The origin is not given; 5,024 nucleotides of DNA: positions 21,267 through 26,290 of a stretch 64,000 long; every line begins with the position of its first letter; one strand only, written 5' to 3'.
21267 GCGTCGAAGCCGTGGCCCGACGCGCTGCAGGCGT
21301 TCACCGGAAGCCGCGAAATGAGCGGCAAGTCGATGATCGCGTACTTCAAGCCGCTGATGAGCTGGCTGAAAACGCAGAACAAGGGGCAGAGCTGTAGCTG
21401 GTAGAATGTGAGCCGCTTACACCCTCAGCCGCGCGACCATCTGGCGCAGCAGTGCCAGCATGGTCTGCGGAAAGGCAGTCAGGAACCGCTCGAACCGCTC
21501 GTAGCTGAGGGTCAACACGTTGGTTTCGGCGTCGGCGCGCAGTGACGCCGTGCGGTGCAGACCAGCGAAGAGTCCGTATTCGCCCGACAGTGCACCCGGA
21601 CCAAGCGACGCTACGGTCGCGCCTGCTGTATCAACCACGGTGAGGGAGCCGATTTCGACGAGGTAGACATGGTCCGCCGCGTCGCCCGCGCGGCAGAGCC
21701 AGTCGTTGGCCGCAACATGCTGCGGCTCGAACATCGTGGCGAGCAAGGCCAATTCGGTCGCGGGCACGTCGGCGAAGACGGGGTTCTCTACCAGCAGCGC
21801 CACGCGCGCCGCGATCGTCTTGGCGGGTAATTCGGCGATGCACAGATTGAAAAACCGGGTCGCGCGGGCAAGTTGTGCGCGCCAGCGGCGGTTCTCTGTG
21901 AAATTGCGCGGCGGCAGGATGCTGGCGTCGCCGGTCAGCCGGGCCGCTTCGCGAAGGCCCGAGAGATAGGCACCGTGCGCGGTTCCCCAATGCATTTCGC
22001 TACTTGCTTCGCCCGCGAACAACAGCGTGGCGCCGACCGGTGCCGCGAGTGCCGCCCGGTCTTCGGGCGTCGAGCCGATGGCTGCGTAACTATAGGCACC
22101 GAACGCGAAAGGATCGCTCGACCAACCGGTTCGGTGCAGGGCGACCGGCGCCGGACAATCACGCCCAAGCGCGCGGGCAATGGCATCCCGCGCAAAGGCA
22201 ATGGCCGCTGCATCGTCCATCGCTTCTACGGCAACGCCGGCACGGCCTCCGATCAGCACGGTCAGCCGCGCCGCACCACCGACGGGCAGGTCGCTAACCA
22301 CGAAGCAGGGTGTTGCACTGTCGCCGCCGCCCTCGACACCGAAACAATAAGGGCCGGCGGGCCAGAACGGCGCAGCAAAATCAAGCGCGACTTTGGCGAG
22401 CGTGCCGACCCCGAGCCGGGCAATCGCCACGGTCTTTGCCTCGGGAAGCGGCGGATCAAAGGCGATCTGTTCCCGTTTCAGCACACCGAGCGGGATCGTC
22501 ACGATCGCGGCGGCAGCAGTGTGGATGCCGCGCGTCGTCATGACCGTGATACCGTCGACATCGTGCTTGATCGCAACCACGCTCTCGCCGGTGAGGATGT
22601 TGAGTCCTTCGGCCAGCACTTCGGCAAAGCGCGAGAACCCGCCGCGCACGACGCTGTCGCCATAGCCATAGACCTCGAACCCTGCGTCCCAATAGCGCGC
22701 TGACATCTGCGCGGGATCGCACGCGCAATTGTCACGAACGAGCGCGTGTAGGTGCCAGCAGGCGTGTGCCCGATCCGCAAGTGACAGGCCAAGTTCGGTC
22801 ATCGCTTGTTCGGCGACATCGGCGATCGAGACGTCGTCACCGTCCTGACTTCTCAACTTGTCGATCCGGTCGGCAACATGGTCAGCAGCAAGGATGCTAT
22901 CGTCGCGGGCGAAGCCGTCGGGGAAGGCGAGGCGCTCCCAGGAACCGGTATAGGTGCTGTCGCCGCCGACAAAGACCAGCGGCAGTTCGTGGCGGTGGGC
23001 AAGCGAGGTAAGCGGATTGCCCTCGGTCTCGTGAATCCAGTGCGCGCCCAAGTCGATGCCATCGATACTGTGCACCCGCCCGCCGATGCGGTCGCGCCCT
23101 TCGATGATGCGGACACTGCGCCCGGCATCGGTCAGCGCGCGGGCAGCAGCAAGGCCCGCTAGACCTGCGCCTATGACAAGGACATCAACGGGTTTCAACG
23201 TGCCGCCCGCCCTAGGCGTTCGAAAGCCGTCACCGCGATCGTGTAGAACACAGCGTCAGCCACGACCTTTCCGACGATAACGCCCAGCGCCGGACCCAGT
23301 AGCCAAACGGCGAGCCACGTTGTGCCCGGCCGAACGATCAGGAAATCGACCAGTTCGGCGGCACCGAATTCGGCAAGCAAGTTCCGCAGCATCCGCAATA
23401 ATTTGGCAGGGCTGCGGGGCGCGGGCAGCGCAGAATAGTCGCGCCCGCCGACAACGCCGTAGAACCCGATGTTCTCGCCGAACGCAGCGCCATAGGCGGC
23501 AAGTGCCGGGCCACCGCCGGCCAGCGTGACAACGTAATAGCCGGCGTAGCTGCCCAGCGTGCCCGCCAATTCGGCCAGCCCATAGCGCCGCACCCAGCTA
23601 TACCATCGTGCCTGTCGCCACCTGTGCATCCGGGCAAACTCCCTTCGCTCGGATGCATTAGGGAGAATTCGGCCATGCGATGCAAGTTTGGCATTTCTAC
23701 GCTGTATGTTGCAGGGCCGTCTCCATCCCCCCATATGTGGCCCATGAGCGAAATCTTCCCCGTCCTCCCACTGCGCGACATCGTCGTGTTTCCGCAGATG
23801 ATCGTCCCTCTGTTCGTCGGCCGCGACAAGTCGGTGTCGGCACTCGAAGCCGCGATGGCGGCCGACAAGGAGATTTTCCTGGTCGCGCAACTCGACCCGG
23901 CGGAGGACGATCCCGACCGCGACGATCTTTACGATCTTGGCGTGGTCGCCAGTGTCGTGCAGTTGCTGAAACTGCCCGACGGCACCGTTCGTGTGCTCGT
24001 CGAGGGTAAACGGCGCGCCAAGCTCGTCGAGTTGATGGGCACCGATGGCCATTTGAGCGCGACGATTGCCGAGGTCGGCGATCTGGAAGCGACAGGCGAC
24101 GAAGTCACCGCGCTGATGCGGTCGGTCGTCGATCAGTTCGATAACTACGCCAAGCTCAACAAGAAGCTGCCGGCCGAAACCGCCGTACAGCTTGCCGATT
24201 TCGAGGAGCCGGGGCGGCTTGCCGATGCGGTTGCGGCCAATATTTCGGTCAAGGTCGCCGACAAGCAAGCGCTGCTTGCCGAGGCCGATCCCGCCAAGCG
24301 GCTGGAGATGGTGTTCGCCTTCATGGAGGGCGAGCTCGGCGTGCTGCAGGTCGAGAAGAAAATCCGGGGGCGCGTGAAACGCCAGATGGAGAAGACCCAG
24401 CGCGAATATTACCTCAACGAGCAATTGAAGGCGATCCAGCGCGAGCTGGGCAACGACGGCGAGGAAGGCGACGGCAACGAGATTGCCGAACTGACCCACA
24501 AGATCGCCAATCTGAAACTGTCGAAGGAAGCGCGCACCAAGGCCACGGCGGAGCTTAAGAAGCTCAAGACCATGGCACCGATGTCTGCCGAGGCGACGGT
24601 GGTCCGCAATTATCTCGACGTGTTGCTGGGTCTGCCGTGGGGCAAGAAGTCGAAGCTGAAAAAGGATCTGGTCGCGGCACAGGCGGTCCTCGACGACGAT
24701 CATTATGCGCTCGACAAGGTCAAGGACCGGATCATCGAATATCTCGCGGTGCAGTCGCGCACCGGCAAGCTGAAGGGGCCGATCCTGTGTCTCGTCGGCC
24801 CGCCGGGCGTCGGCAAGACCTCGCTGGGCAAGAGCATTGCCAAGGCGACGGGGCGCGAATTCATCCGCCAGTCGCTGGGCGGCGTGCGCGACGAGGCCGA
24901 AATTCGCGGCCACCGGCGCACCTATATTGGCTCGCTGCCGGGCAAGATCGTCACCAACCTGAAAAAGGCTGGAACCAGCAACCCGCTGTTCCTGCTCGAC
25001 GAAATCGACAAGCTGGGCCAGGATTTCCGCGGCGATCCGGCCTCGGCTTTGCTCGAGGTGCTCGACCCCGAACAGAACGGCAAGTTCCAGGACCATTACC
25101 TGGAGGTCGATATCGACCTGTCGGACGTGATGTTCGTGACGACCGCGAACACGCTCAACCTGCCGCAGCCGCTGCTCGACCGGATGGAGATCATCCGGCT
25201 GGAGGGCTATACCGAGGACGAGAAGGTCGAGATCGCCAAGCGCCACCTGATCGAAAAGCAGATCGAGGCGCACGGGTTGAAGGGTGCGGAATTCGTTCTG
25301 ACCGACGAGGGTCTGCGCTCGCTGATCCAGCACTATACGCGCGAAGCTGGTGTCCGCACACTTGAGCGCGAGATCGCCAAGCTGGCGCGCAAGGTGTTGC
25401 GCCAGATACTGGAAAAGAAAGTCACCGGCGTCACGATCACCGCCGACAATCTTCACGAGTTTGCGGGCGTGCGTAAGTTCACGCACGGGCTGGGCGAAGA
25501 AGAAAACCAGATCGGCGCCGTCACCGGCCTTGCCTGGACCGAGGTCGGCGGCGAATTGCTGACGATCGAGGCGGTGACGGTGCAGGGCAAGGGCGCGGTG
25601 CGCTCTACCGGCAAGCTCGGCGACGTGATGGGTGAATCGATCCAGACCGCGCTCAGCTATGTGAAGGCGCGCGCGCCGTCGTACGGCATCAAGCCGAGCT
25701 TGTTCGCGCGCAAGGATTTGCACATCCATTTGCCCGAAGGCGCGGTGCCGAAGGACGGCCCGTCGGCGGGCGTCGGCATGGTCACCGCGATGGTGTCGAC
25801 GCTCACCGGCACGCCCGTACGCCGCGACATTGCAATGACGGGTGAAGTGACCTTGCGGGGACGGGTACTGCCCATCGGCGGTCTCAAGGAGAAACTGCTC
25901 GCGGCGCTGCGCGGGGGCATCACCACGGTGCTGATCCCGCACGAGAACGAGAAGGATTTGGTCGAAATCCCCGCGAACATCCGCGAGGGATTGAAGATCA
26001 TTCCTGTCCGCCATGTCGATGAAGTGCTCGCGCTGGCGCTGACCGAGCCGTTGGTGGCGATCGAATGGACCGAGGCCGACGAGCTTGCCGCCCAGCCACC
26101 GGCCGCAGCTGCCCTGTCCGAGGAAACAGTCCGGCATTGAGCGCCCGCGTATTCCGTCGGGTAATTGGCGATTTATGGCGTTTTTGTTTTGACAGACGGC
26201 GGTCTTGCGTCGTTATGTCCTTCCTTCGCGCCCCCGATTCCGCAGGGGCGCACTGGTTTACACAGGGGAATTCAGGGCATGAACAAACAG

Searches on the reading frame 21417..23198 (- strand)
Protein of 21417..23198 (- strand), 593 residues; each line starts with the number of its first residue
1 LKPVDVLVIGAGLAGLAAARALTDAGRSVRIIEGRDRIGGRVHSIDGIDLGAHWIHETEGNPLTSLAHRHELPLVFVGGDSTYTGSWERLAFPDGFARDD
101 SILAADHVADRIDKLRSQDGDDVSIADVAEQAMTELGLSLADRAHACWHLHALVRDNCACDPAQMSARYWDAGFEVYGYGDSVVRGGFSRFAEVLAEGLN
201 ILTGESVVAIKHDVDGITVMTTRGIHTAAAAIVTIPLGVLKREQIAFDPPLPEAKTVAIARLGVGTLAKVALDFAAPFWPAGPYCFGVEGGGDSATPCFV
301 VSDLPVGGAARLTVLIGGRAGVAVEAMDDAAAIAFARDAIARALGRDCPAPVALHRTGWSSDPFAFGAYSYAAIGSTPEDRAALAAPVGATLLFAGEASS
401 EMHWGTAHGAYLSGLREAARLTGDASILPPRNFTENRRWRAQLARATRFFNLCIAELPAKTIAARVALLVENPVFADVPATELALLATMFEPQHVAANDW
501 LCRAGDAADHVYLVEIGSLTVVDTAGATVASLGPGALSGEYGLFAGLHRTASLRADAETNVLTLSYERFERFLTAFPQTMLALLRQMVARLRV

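Call 15: search_protein_families(library=pfam, proteins=[window:21417-23198:-])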
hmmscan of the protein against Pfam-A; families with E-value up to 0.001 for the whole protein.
window:21417-23198:- (593 aa): 11 families
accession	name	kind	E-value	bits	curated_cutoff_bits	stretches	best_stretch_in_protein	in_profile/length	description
PF01593.30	Amino_oxidase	-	8.8e-66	223.4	19.8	1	13-421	1-442/443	Flavin containing amine oxidoreductase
PF00027.35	cNMP_binding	-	5e-15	55.7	27.5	1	493-573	2-86/89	Cyclic nucleotide-binding domain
PF13450.12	NAD_binding_8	-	6.2e-13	49.3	21.9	1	8-64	1-62/68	NAD(P)-binding Rossmann-like domain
PF00890.30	FAD_binding_2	-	1.3e-06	28.4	20.4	1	5-43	1-39/414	FAD binding domain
PF01266.30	DAO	-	1.4e-06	28.6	27.9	1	5-40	1-37/353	FAD dependent oxidoreductase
PF12831.13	FAD_oxidored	-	1.4e-06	28.4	27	1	5-42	1-38/416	FAD dependent oxidoreductase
PF07992.20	Pyr_redox_2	-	3.6e-06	27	26.1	1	5-39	2-37/291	Pyridine nucleotide-disulphide oxidoreductase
PF00070.33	Pyr_redox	-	1.1e-05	26.2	22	0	6-39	2-35/82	Pyridine nucleotide-disulphide oxidoreductase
PF01494.25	FAD_binding_3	-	9.9e-05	22.2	22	1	4-35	2-33/349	FAD binding domain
PF03486.20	HI0933_like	-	0.00036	20.5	50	1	5-42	2-39/244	HI0933-like protein Rossmann domain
PF01262.27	AlaDh_PNT_C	-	0.00075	19.4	23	0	2-42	27-67/214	Alanine dehydrogenase/PNT, C-terminal domain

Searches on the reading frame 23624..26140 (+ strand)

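Call 15: search_protein_families(library=pfam, proteins=[window:23624-26140:+])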
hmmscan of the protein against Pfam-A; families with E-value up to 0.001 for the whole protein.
window:23624-26140:+ (838 aa): 8 families
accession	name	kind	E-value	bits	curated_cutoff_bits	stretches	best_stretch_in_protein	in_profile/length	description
PF05362.19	Lon_C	-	9.9e-92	306.6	21.1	1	605-807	2-204/205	Lon protease (S16) C-terminal proteolytic domain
PF02190.22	LON_substr_bdg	-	5e-53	180.4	28.7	1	46-234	3-198/200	ATP-dependent protease La (LON) substrate-binding domain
PF22667.2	Lon_lid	-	9.9e-21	73.6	27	1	548-599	1-52/57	Lon protease AAA+ ATPase lid domain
PF00004.35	AAA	-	1.6e-20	74.3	21.2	1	388-525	1-127/131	ATPase family associated with various cellular activities (AAA)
PF07728.20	AAA_5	-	2.4e-07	31.3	22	1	388-521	2-139/139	AAA domain (dynein-related subfamily)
PF08298.17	AAA_PrkA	-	9.4e-05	22.1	25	1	356-408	57-108/358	PrkA AAA domain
PF13541.12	ChlI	-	0.00068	20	27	0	695-775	41-121/121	Subunit ChlI of Mg-chelatase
PF13191.12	AAA_16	-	0.00069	20.6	32.6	0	379-412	20-51/167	AAA ATPase domain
